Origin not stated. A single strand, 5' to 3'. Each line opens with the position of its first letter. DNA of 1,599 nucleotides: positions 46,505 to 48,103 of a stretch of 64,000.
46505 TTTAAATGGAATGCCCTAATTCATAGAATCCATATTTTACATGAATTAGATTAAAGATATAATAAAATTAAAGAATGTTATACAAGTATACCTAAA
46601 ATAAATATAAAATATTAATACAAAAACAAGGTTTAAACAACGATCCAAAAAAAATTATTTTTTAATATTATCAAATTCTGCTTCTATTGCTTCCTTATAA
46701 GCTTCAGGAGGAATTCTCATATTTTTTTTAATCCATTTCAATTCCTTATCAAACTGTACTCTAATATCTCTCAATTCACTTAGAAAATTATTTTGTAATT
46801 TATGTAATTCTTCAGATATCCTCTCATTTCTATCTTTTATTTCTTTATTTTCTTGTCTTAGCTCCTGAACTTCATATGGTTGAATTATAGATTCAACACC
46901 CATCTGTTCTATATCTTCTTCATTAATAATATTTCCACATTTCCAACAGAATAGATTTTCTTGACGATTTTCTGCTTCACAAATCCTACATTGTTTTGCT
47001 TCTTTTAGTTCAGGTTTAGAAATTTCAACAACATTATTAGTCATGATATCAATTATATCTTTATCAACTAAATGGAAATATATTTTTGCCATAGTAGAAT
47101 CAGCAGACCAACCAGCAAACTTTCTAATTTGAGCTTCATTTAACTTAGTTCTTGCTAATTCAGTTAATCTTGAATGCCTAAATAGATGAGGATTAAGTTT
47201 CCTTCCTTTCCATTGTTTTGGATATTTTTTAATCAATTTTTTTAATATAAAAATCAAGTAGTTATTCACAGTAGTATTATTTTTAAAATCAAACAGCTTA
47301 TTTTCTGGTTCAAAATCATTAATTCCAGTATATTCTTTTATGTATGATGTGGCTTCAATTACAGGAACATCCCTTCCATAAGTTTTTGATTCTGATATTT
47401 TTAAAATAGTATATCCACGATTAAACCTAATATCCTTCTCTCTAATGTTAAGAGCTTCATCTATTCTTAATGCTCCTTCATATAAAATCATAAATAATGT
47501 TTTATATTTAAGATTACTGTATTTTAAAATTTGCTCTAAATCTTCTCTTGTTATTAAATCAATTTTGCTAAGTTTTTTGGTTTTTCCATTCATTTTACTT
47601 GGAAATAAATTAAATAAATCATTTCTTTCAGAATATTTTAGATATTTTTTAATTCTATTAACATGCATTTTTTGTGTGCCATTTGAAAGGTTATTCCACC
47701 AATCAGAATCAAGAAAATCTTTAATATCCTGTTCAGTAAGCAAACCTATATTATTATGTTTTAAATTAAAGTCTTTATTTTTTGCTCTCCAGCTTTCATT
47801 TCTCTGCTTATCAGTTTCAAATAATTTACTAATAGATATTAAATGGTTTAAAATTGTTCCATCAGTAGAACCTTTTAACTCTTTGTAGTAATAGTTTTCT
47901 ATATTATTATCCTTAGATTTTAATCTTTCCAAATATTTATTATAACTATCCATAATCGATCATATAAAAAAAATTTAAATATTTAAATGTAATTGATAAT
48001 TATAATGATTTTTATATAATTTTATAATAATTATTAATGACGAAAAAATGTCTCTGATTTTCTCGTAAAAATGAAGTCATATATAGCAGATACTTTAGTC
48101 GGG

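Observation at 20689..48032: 27-kb integrative element inserted in the pyrD-nop5 divergent promoter rather than a tRNA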

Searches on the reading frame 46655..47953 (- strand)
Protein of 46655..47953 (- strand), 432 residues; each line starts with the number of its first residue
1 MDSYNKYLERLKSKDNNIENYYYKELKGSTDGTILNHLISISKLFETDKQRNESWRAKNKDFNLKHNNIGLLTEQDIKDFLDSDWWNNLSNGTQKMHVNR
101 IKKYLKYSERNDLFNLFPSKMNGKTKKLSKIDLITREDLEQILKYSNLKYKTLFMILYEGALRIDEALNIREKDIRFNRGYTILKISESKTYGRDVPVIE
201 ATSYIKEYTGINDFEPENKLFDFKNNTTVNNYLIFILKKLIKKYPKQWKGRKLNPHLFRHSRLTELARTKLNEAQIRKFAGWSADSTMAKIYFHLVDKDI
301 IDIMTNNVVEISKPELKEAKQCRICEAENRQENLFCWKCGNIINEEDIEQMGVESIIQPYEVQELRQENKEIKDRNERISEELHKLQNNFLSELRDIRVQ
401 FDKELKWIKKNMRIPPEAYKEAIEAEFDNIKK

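Call 10: search_protein_families(library=pfam, proteins=[window:46655-47953:-], max_evalue=0.1)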
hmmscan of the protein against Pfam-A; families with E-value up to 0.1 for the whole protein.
window:46655-47953:- (432 aa): 5 families
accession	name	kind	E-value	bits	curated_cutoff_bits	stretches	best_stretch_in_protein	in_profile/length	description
PF00589.27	Phage_integrase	-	2.2e-18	67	27.1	1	134-296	3-169/172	Phage integrase family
PF06005.17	ZapB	-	0.043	14.7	31.5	0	361-389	26-54/71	Cell division protein ZapB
PF08271.17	Zn_Ribbon_TF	-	0.055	13.5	29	0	321-349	2-35/43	TFIIB zinc-binding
PF10241.14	KxDL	-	0.078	13.7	27.2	1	358-413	18-72/86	Uncharacterized conserved protein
PF12773.13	DZR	-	0.087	13.4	27.3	0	322-341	1-20/45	Double zinc ribbon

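Call 23: find_related_loci(query=window:46655-47953:-, collection=viral_contigs, flank=10000)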
Query window:46655-47953:- (432 aa) in viral_contigs; peptide patterns used: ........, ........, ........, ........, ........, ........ (x = any residue, [..] = any of these).
20 stretches matched a pattern, but none encodes a relative of the query by tblastn (E <= 1e-3).

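Call 30: find_homologous_proteins(query=window:46655-47953:-, max_evalue=1e-40)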
Query window:46655-47953:- (432 aa): 84 proteins with E <= 1e-40 among 6882 candidates. Only proteins of 237 to 756 residues were searched: fused or split forms outside these lengths cannot appear, so this answer is no evidence that the protein stands alone or is whole; lengths 'longer' or 'shorter' looks for them.
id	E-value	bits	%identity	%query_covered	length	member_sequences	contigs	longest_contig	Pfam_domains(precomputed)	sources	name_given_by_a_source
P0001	1.2e-283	958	100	100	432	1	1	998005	PF00589.28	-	-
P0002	1.0e-204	698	83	87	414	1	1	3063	PF00589.28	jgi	-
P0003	2.4e-197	674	81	86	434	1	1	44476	PF00589.28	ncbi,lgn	-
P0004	4.9e-195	666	74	95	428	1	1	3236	PF00589.28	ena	-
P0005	4.4e-193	660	80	85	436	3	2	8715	PF00589.28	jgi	-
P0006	1.6e-189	648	76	88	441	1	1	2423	PF00589.28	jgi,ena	-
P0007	8.8e-188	643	76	88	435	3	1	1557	PF00589.28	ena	-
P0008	1.0e-184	633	73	88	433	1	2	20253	PF00589.28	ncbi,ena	-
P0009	2.7e-179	615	71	90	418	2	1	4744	PF00589.28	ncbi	-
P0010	3.2e-178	611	73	89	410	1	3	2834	PF00589.28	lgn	-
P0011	1.8e-176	605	67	94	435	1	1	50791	PF00589.28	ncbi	-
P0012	3.5e-176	604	66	96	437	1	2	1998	PF08581.16,PF00589.28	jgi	-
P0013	1.3e-175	602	71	90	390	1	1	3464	PF00589.28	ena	-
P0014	1.3e-172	593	68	89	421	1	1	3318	PF00589.28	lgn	-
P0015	1.2e-168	580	70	85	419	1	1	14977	PF00589.28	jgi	jgi:integrase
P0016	1.1e-167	576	68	90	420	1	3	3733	PF00589.28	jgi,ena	-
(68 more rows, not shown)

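Call 32: find_encoding_contigs(protein=P0003, flank=10000, max_places=2)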
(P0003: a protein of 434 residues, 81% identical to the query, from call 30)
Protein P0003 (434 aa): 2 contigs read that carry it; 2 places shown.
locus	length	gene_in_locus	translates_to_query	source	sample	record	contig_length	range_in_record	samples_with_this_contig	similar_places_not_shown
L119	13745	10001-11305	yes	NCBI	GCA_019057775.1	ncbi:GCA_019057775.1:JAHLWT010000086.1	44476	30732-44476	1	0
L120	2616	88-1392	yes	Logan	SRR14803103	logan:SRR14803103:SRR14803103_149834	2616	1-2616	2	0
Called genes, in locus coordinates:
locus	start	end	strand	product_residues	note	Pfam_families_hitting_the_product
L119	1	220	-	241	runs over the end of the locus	PF00181:Ribosomal_L2_N (weak), PF03947:Ribosomal_L2_C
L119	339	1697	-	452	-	PF18195:GatD_N, PF00710:Asparaginase, PF17763:Asparaginase_C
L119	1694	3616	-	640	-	PF02934:GatB_N, PF02938:GAD (faint), PF02637:GatB_Yqey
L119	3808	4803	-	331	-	-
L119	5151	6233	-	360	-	-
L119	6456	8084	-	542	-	PF23613:ELP3_N, PF04055:Radical_SAM, PF16199:Radical_SAM_C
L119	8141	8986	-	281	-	PF00175:NAD_binding_1, PF10418:DHODB_Fe-S_bind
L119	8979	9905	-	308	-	PF01180:DHO_dh, PF01207:Dus (faint), PF03060:NMO (weak)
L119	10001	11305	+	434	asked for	PF00589:Phage_integrase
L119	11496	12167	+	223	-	-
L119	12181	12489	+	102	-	PF08719:NADAR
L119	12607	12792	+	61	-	-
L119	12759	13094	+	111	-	PF02452:PemK_toxin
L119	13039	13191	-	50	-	-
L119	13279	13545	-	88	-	-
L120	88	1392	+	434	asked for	PF00589:Phage_integrase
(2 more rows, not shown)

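Call 33: find_encoding_contigs(protein=P0011, flank=10000, max_places=2)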
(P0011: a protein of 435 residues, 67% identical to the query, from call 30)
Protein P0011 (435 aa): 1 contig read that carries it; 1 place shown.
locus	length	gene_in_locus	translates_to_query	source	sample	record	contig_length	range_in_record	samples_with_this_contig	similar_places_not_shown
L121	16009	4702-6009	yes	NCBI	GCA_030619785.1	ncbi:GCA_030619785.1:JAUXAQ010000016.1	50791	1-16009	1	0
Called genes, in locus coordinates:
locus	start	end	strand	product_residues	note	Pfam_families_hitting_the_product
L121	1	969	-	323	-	?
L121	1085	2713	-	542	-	PF23613:ELP3_N, PF04055:Radical_SAM, PF16199:Radical_SAM_C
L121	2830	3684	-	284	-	PF00970:FAD_binding_6 (faint), PF00175:NAD_binding_1 (weak), PF10418:DHODB_Fe-S_bind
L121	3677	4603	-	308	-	PF00977:His_biosynth (faint), PF01180:DHO_dh, PF01207:Dus (weak), PF03060:NMO (weak)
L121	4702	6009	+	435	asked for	PF00589:Phage_integrase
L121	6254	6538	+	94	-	PF18929:DUF5678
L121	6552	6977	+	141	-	-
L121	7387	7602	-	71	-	-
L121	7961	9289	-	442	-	PF01047:MarR (weak)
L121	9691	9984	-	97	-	-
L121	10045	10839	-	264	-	-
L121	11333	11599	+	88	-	-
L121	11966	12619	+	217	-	PF24517:CBM96 (faint)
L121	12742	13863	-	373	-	-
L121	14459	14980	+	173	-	-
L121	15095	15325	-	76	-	-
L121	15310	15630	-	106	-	PF01022:HTH_5 (weak), PF08281:Sigma70_r4_2 (weak), PF13412:HTH_24 (weak)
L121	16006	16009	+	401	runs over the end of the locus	PF21572:Nop5_56-rel_N_Arc, PF01798:Nop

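Call 34: find_encoding_contigs(protein=P0008, flank=10000, max_places=2)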
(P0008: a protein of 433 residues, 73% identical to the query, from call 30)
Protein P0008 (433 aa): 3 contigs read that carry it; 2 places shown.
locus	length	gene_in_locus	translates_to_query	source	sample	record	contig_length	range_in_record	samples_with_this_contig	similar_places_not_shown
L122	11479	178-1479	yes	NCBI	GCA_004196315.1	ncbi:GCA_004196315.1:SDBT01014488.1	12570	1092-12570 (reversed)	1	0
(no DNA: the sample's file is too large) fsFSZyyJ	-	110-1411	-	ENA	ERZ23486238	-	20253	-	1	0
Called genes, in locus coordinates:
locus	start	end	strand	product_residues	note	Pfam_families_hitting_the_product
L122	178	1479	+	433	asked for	PF00589:Phage_integrase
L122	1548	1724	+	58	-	-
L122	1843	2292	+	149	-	-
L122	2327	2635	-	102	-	-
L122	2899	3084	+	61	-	-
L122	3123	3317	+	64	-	-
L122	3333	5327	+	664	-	-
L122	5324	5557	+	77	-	-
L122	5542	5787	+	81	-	-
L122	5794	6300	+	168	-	-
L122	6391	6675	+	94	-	-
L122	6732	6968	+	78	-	-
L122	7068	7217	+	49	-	-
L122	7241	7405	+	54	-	-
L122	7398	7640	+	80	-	-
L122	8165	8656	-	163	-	-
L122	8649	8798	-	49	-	-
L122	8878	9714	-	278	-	-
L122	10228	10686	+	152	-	-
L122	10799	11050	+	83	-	-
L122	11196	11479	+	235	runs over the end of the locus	-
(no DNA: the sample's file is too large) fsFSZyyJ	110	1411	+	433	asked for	PF00589:Phage_integrase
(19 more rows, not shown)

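Call 35: find_encoding_contigs(protein=P0015, flank=10000, max_places=2)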
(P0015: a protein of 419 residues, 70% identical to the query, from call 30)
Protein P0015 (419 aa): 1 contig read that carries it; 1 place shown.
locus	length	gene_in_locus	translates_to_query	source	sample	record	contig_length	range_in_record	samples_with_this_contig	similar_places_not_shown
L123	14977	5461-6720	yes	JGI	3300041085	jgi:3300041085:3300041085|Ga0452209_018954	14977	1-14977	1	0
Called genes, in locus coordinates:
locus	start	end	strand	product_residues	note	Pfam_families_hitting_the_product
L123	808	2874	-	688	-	-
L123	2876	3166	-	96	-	-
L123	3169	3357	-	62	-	-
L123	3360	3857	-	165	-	-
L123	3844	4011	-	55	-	-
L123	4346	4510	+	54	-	-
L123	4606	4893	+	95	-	-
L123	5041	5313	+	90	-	-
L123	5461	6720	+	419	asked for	PF00589:Phage_integrase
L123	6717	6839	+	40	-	-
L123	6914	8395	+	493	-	-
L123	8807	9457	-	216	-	-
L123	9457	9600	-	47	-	-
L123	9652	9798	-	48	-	-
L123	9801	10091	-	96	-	-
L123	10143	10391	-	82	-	-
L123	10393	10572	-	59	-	-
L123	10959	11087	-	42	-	-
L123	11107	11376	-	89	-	-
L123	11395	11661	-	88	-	-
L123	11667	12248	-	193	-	-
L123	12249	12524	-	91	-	-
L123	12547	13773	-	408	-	-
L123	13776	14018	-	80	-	-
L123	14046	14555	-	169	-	-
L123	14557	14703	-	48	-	-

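Call 36: find_encoding_contigs(protein=P0005, flank=10000, max_places=3)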
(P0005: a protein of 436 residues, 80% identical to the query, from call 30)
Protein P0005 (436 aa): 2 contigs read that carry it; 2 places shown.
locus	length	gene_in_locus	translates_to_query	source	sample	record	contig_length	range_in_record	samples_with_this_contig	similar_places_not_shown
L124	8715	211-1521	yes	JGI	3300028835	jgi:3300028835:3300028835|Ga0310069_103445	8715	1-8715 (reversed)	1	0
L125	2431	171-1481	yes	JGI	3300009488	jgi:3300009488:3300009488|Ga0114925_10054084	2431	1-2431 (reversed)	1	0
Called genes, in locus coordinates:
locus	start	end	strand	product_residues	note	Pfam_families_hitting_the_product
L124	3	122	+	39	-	?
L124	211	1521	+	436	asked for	PF00589:Phage_integrase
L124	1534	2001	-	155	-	-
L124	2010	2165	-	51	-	-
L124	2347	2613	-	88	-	-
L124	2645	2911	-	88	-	-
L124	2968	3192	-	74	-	-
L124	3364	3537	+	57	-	-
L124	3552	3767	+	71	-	-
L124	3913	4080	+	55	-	-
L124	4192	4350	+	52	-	-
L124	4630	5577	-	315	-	-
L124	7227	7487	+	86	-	-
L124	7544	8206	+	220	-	-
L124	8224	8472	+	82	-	-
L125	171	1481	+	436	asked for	PF00589:Phage_integrase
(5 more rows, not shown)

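Call 37: find_related_loci(query=window:46655-47953:-, collection=metagenome_contigs, flank=10000)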
Query window:46655-47953:- (432 aa) in metagenome_contigs; peptide patterns used: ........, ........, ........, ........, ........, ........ (x = any residue, [..] = any of these).
219 stretches matched a pattern; 2 encode a relative of the query (tblastn E <= 1e-3); 2 distinct loci.
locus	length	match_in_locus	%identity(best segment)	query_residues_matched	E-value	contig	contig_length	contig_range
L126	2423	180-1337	76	1-381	0e+0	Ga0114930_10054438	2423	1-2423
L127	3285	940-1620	21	72-303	7e-7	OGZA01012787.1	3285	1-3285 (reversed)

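Call 39: find_encoding_contigs(protein=P0002, flank=10000, max_places=2)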
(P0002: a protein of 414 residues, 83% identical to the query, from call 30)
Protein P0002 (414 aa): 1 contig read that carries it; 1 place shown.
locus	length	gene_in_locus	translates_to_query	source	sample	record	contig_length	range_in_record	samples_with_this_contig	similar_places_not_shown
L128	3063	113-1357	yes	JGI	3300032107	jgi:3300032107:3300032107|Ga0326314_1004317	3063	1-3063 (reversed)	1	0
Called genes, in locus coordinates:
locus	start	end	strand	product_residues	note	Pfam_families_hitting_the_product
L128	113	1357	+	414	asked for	PF00589:Phage_integrase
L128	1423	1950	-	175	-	-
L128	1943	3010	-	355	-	-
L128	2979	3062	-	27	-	?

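Call 40: find_encoding_contigs(protein=P0004, flank=10000, max_places=2)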
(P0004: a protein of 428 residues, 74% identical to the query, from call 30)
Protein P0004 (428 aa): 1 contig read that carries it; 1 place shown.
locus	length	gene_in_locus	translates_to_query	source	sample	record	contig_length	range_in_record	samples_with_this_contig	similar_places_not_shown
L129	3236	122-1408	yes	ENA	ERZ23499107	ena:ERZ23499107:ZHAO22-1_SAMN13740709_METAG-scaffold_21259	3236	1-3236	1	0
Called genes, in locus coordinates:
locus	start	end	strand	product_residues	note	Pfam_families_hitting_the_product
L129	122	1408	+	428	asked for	PF00589:Phage_integrase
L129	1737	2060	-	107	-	-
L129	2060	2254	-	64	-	-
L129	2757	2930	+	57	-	-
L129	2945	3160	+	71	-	-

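Call 41: find_encoding_contigs(protein=P0009, flank=10000, max_places=2)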
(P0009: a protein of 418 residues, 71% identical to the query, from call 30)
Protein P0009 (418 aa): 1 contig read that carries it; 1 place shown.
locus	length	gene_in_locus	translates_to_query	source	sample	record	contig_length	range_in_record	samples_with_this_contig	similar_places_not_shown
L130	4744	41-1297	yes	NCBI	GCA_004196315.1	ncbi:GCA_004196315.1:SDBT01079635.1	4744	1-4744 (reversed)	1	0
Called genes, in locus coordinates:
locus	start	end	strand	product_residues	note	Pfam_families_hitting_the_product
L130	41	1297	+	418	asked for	PF00589:Phage_integrase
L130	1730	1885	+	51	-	PF21983:NikA-like (weak)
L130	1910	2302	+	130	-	-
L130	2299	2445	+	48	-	-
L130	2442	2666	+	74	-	-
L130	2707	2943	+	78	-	-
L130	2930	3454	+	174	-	-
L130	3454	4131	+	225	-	-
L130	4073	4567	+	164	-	-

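Call 42: find_encoding_contigs(protein=P0016, flank=10000, max_places=3)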
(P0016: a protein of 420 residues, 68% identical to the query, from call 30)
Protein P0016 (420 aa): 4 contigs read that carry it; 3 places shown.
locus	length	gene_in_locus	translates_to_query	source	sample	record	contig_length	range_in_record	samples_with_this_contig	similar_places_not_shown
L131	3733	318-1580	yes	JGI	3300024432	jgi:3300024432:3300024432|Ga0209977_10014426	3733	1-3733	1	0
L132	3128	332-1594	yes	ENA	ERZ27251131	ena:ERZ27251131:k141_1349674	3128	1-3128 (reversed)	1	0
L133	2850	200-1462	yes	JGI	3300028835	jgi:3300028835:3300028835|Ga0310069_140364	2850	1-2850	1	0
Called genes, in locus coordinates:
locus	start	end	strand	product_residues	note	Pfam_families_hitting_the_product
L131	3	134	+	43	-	?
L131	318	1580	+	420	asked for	PF00589:Phage_integrase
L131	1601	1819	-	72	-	-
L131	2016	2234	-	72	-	-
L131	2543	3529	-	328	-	-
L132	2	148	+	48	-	?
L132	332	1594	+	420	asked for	PF00589:Phage_integrase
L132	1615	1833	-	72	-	-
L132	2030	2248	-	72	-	-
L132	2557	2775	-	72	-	-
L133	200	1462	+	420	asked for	PF00589:Phage_integrase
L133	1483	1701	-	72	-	-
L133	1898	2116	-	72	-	-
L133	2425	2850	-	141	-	?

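Call 54: search_protein_families(library=pfam, proteins=[L123:808-2874:-, L123:6914-8395:+, L123:8807-9457:-, L123:12547-13773:-, L123:3360-3857:-, L123:11667-12248:-, L122:3333-5327:+, L121:7961-9289:-, L121:12742-13863:-], max_evalue=0.05)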
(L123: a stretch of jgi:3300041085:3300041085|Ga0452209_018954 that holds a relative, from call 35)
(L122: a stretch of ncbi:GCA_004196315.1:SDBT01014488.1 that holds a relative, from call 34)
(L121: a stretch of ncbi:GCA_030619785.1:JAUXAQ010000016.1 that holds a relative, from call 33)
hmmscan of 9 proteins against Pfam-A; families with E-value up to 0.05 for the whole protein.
L123:808-2874:- (688 aa): 1 family
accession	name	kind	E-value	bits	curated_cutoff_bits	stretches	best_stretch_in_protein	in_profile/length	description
PF19572.5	PorV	-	0.027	14.4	27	1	68-107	45-81/243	Type IX secretion system protein PorV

L123:6914-8395:+ (493 aa): 1 family
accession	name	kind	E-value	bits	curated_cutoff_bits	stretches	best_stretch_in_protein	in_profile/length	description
PF01637.24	ATPase_2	-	0.032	14.5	33.2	0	34-61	8-35/225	ATPase domain predominantly from Archaea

L123:8807-9457:- (216 aa): 0 families

L123:12547-13773:- (408 aa): 2 families
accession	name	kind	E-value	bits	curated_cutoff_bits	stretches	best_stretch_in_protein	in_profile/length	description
PF20185.3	DUF6548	-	0.018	15.3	27.3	1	279-380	72-160/164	Family of unknown function (DUF6548)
PF04335.19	VirB8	-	0.041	14.2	23.2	0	345-397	8-59/213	VirB8 protein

L123:3360-3857:- (165 aa): 1 family
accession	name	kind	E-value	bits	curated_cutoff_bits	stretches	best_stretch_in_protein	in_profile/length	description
PF22642.1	MinC_N_1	-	0.036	14.8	27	0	95-139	21-65/78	Cell-division inhibitor MinC, N-terminal domain-like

L123:11667-12248:- (193 aa): 0 families

L122:3333-5327:+ (664 aa): 0 families

L121:7961-9289:- (442 aa): 6 families
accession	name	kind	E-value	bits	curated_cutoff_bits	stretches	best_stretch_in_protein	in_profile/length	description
PF01047.28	MarR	-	3.2e-06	27.4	24.6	1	4-48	14-58/59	MarR family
PF12802.13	MarR_2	-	0.00028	21.4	27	1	7-47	19-60/61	MarR family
PF08279.18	HTH_11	-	0.0024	18.1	25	1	4-38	12-46/55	HTH domain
PF01022.26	HTH_5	-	0.0052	17.1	22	1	5-33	13-41/47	Bacterial regulatory protein, arsR family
PF25212.1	HVO_A0114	-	0.0075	16.5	27.6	1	5-48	34-77/84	HVO_A0114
PF22381.2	Staph_reg_Sar_Rot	-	0.025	15.1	27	1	5-53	27-74/85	Transcriptional regulator SarA/Rot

L121:12742-13863:- (373 aa): 0 families

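Call 108: search_protein_families(library=ncbifam, proteins=[window:46655-47953:-], max_evalue=0.01)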
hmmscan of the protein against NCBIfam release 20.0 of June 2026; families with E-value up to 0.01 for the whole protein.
window:46655-47953:- (432 aa): 7 families
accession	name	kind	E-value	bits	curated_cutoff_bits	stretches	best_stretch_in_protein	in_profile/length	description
NF040815.2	recomb_XerA_Arch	equivalog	5.2e-18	65.6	220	1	27-299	10-258/263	site-specific tyrosine recombinase/integron integrase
TIGR02225.1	recomb_XerD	equivalog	9.9e-14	51.3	329.6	1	66-304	35-283/290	site-specific tyrosine recombinase XerD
TIGR02224.1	recomb_XerC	equivalog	1.6e-12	47.5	335.15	1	64-296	36-278/295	tyrosine recombinase XerC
TIGR02249.1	integrase_gron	subfamily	3.6e-09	36.4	265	1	66-246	35-207/315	integron integrase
NF001399.0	PRK00283.1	subfamily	1e-07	31.5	279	1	67-303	46-291/300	tyrosine recombinase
NF011946.0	PRK15417.1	equivalog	0.0003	20.1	435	0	133-186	116-169/337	integron integrase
NF001300.0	PRK00247.1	equivalog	0.0092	15.2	375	0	353-403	313-363/429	membrane protein insertase YidC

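Call 118: search_dna_similar(query=window:46655-47953:-, collection=phages, mode=protein, max_evalue=1e-8, max_rows=10)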
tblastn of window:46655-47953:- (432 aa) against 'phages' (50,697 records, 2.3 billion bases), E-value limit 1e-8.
Records with a match: 3; places in all: 3; records where one place covers at least 80% of the query: 0.
Best place of each record, by identity: <60% 3.
By first word of the organism name: Pleomorphic 1; Geoglobus 1; Caudoviricetes 1.
By host as written in the record: Archaeoglobus sp. JdFR-37 1; Geoglobus acetivorans strain SBH6 1; Methanomicrobiales 1.
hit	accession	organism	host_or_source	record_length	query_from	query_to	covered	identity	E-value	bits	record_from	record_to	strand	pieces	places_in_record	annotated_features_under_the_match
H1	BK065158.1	Pleomorphic virus ThalV2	Archaeoglobus sp. JdFR-37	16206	82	345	61%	29.1%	3e-18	93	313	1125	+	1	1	xerC: tyrosine recombinase XerC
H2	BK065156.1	Geoglobus acetivorans pleomorphic virus 1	Geoglobus acetivorans strain SBH6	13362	74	345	63%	27.7%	2e-12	76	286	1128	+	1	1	integrase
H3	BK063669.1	Caudoviricetes sp. vir524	Methanomicrobiales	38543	51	374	75%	21.4%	2e-12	75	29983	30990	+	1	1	integrase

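Call 123: get_annotated_region(hit=H1, flank=16000)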
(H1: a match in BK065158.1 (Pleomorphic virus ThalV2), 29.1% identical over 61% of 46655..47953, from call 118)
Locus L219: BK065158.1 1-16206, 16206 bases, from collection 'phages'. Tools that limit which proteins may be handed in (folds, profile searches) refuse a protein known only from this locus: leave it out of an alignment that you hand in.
description: TPA_asm: Pleomorphic virus ThalV2 genomic sequence.
organism: Pleomorphic virus ThalV2 (NCBI taxid 3115753)
taxonomy: Viruses; Monodnaviria; Trapavirae; Saleviricota; Huolimaviricetes; Haloruvirales; Pleolipoviridae
host: Archaeoglobus sp. JdFR-37; source: -; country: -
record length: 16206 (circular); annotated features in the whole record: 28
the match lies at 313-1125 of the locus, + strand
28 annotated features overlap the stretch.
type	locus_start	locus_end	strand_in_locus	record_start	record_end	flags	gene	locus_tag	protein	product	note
CDS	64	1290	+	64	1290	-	xerC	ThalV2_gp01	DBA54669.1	tyrosine recombinase XerC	-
CDS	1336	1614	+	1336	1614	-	-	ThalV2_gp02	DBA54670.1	hypothetical protein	-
CDS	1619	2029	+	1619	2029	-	-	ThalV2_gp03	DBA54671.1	VP3-like structural protein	-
CDS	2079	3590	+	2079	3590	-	-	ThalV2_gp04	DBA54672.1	VP4-like membrane fusion protein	-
CDS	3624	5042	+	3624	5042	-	-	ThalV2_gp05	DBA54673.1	hypothetical protein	-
CDS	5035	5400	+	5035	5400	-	-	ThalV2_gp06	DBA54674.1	hypothetical protein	-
CDS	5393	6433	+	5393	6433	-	-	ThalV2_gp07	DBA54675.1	hypothetical protein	-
CDS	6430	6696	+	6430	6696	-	-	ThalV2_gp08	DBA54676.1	hypothetical protein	-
CDS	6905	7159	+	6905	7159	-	-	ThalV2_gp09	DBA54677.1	hypothetical protein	-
CDS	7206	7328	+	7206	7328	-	-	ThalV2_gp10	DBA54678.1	hypothetical protein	-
CDS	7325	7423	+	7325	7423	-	-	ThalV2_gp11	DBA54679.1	hypothetical protein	-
CDS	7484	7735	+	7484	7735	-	-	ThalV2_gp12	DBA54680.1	hypothetical protein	-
CDS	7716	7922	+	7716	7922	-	-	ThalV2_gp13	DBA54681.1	hypothetical protein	-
CDS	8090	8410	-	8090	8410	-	-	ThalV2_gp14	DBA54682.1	hypothetical protein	-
CDS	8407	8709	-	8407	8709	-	-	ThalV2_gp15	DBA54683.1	hypothetical protein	-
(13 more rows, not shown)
